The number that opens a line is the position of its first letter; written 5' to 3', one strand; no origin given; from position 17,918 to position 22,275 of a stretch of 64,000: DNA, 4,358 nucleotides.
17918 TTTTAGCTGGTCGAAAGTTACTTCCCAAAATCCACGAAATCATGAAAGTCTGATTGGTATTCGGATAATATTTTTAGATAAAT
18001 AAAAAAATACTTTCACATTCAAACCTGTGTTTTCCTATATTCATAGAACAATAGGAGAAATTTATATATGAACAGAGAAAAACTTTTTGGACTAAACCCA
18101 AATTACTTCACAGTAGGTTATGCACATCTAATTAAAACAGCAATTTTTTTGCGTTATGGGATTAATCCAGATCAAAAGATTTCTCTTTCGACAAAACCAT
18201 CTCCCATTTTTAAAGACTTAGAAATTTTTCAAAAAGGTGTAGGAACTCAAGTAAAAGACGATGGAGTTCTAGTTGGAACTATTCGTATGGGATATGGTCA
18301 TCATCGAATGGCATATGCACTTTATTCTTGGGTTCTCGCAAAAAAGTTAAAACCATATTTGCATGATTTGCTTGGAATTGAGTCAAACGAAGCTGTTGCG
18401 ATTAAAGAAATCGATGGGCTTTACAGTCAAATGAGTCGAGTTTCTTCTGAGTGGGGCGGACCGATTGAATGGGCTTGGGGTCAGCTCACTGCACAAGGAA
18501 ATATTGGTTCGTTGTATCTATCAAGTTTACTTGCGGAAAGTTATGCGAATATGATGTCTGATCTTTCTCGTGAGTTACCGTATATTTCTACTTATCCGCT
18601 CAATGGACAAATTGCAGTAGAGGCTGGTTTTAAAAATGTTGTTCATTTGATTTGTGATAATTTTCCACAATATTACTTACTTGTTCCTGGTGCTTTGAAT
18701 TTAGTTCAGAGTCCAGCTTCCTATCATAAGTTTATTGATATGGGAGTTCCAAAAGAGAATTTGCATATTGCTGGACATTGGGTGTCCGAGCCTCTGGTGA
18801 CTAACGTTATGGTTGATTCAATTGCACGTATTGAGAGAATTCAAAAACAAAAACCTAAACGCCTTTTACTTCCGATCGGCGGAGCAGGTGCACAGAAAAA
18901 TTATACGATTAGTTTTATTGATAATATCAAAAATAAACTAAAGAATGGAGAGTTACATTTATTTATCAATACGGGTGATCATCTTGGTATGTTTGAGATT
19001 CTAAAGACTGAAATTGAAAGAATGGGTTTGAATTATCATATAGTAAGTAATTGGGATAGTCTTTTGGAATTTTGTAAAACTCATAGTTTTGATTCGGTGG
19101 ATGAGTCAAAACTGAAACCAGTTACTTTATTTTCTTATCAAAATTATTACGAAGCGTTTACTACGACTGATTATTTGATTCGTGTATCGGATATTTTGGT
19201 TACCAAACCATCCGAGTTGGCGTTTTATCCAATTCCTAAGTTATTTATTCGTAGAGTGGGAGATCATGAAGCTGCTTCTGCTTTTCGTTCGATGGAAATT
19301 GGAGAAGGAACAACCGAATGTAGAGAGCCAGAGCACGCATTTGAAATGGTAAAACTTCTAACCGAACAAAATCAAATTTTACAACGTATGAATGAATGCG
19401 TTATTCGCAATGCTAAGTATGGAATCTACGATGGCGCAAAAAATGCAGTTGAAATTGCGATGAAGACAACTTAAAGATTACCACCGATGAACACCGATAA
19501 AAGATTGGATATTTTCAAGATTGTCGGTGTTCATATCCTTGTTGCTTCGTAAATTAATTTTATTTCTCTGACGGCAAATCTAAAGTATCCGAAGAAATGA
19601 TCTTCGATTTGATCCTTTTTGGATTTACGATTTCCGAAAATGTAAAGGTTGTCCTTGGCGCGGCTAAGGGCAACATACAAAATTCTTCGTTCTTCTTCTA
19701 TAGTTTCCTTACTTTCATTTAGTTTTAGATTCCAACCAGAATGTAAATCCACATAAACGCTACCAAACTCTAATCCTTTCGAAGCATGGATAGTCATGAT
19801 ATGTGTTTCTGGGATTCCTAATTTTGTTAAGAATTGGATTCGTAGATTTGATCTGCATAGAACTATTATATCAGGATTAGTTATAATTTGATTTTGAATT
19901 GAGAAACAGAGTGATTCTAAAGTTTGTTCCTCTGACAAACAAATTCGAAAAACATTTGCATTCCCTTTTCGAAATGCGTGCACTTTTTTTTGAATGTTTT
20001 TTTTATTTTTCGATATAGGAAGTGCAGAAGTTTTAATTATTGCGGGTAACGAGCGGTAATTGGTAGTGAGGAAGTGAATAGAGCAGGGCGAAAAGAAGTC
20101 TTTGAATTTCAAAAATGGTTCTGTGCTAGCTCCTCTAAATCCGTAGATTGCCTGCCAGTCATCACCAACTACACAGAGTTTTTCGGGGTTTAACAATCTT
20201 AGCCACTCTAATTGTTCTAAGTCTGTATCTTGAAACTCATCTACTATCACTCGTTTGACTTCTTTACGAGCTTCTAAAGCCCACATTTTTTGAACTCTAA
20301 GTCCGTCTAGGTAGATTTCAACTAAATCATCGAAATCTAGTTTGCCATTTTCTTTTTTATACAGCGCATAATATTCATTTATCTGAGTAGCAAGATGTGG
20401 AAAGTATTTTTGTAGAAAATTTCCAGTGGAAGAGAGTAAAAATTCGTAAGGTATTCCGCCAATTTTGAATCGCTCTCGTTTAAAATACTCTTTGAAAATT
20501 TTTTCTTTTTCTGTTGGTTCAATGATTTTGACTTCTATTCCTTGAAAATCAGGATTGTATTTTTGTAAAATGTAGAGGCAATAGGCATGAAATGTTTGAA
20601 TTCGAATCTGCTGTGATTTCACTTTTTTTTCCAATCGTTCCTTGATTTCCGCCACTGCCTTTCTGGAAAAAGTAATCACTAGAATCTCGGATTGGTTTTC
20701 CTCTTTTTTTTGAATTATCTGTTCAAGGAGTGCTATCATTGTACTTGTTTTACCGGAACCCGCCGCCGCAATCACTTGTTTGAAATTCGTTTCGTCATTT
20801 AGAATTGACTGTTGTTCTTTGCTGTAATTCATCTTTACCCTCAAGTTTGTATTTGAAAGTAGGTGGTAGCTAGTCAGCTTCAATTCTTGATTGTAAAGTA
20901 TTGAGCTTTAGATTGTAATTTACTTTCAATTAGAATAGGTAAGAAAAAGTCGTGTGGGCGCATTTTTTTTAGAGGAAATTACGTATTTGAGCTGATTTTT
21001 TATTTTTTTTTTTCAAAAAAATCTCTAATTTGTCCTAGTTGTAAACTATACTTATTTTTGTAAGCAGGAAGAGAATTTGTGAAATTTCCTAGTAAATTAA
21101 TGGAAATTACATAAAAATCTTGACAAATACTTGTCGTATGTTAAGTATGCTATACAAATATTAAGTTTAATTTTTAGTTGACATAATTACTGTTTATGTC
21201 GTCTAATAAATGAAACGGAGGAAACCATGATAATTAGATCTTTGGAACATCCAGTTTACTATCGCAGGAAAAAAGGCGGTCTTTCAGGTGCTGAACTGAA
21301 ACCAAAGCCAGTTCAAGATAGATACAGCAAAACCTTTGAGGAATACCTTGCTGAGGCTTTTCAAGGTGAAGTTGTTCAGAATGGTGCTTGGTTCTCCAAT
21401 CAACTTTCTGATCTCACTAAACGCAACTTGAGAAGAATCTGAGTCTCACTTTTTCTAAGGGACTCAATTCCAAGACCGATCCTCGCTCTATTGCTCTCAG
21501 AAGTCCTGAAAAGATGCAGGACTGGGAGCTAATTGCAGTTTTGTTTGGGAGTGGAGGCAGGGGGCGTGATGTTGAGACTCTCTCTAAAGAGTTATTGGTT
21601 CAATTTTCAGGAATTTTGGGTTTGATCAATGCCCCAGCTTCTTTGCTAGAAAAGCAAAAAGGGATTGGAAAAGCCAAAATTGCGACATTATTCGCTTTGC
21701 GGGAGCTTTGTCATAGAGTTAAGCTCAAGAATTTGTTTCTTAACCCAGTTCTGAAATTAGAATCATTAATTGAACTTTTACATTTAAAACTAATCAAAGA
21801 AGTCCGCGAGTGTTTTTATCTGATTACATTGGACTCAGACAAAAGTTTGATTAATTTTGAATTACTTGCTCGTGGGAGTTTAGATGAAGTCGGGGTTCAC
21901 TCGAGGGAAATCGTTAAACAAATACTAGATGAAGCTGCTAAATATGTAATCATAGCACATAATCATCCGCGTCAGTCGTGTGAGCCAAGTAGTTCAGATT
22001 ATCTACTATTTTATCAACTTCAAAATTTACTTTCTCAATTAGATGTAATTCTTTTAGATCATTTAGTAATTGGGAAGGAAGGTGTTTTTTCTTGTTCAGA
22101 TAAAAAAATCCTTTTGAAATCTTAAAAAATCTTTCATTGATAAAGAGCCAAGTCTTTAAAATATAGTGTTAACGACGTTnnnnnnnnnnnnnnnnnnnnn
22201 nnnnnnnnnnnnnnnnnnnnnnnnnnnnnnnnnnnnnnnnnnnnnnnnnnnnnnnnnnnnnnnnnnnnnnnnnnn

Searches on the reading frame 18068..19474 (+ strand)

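Call 90: search_protein_families(library=pfam, proteins=[window:18068-19474:+], max_evalue=0.0001)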
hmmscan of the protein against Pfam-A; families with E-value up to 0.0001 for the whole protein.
window:18068-19474:+ (468 aa): 2 families
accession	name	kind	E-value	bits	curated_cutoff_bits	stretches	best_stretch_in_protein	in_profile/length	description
PF22053.2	DUF6938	-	2.9e-86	289.4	27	1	227-465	1-236/236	Domain of unknown function (DUF6938)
PF22052.2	DUF6937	-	4.2e-29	102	27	1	23-222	19-226/228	Domain of unknown function (DUF6937)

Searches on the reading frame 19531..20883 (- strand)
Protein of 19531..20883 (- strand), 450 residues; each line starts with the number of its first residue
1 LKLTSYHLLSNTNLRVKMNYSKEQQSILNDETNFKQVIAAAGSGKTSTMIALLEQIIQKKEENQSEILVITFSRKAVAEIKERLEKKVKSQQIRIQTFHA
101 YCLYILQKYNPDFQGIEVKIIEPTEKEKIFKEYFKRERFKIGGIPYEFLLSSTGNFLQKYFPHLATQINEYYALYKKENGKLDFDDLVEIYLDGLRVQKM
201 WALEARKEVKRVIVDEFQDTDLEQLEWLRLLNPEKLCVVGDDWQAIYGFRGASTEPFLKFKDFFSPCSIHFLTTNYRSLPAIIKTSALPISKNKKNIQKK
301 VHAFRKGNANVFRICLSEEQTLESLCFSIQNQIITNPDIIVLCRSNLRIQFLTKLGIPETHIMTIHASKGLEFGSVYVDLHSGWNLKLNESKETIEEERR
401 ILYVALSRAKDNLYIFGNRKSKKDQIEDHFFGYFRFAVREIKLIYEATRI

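Call 90: search_protein_families(library=pfam, proteins=[window:19531-20883:-], max_evalue=0.0001)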
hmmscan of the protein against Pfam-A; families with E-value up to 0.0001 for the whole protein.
window:19531-20883:- (450 aa): 9 families
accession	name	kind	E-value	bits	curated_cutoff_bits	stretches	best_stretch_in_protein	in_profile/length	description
PF00580.27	UvrD-helicase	-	8.6e-50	170.4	23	1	22-264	3-270/271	UvrD/REP helicase N-terminal domain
PF13361.12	UvrD_C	-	2e-19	70.7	25.6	1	360-416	287-346/350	UvrD-like helicase C-terminal domain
PF13245.12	AAA_19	-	5.5e-18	65.9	25.1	1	35-250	14-134/134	AAA domain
PF01443.25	Viral_helicase1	-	1e-10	42.3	21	1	208-416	59-227/228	Viral superfamily 1 RNA helicase core domain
PF13538.12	UvrD_C_2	-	5.2e-09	36.3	27.4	1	361-415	3-51/52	UvrD-like helicase C-terminal domain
PF13087.12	AAA_12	-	4.6e-08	33.3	27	0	46-99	92-145/195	AAA domain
PF13604.12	AAA_30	-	8.3e-06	26.1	27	0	25-86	11-68/191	AAA domain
PF13401.12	AAA_22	-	9.2e-05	23.2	27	0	195-232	71-109/130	AAA domain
PF13086.12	AAA_11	-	9.6e-05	22.7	27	0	31-93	17-84/257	AAA domain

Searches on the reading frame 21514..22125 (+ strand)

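Call 90: search_protein_families(library=pfam, proteins=[window:21514-22125:+], max_evalue=0.0001)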
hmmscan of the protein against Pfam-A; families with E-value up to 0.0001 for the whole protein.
window:21514-22125:+ (203 aa): 2 families
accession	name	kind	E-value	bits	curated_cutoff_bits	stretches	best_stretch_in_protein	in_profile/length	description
PF04002.20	RadC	-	2e-30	105.6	22.1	1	83-198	5-120/121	RadC-like JAB domain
PF20582.4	UPF0758_N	-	1.2e-09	38.5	27.1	1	2-57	23-77/77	UPF0758 N-terminal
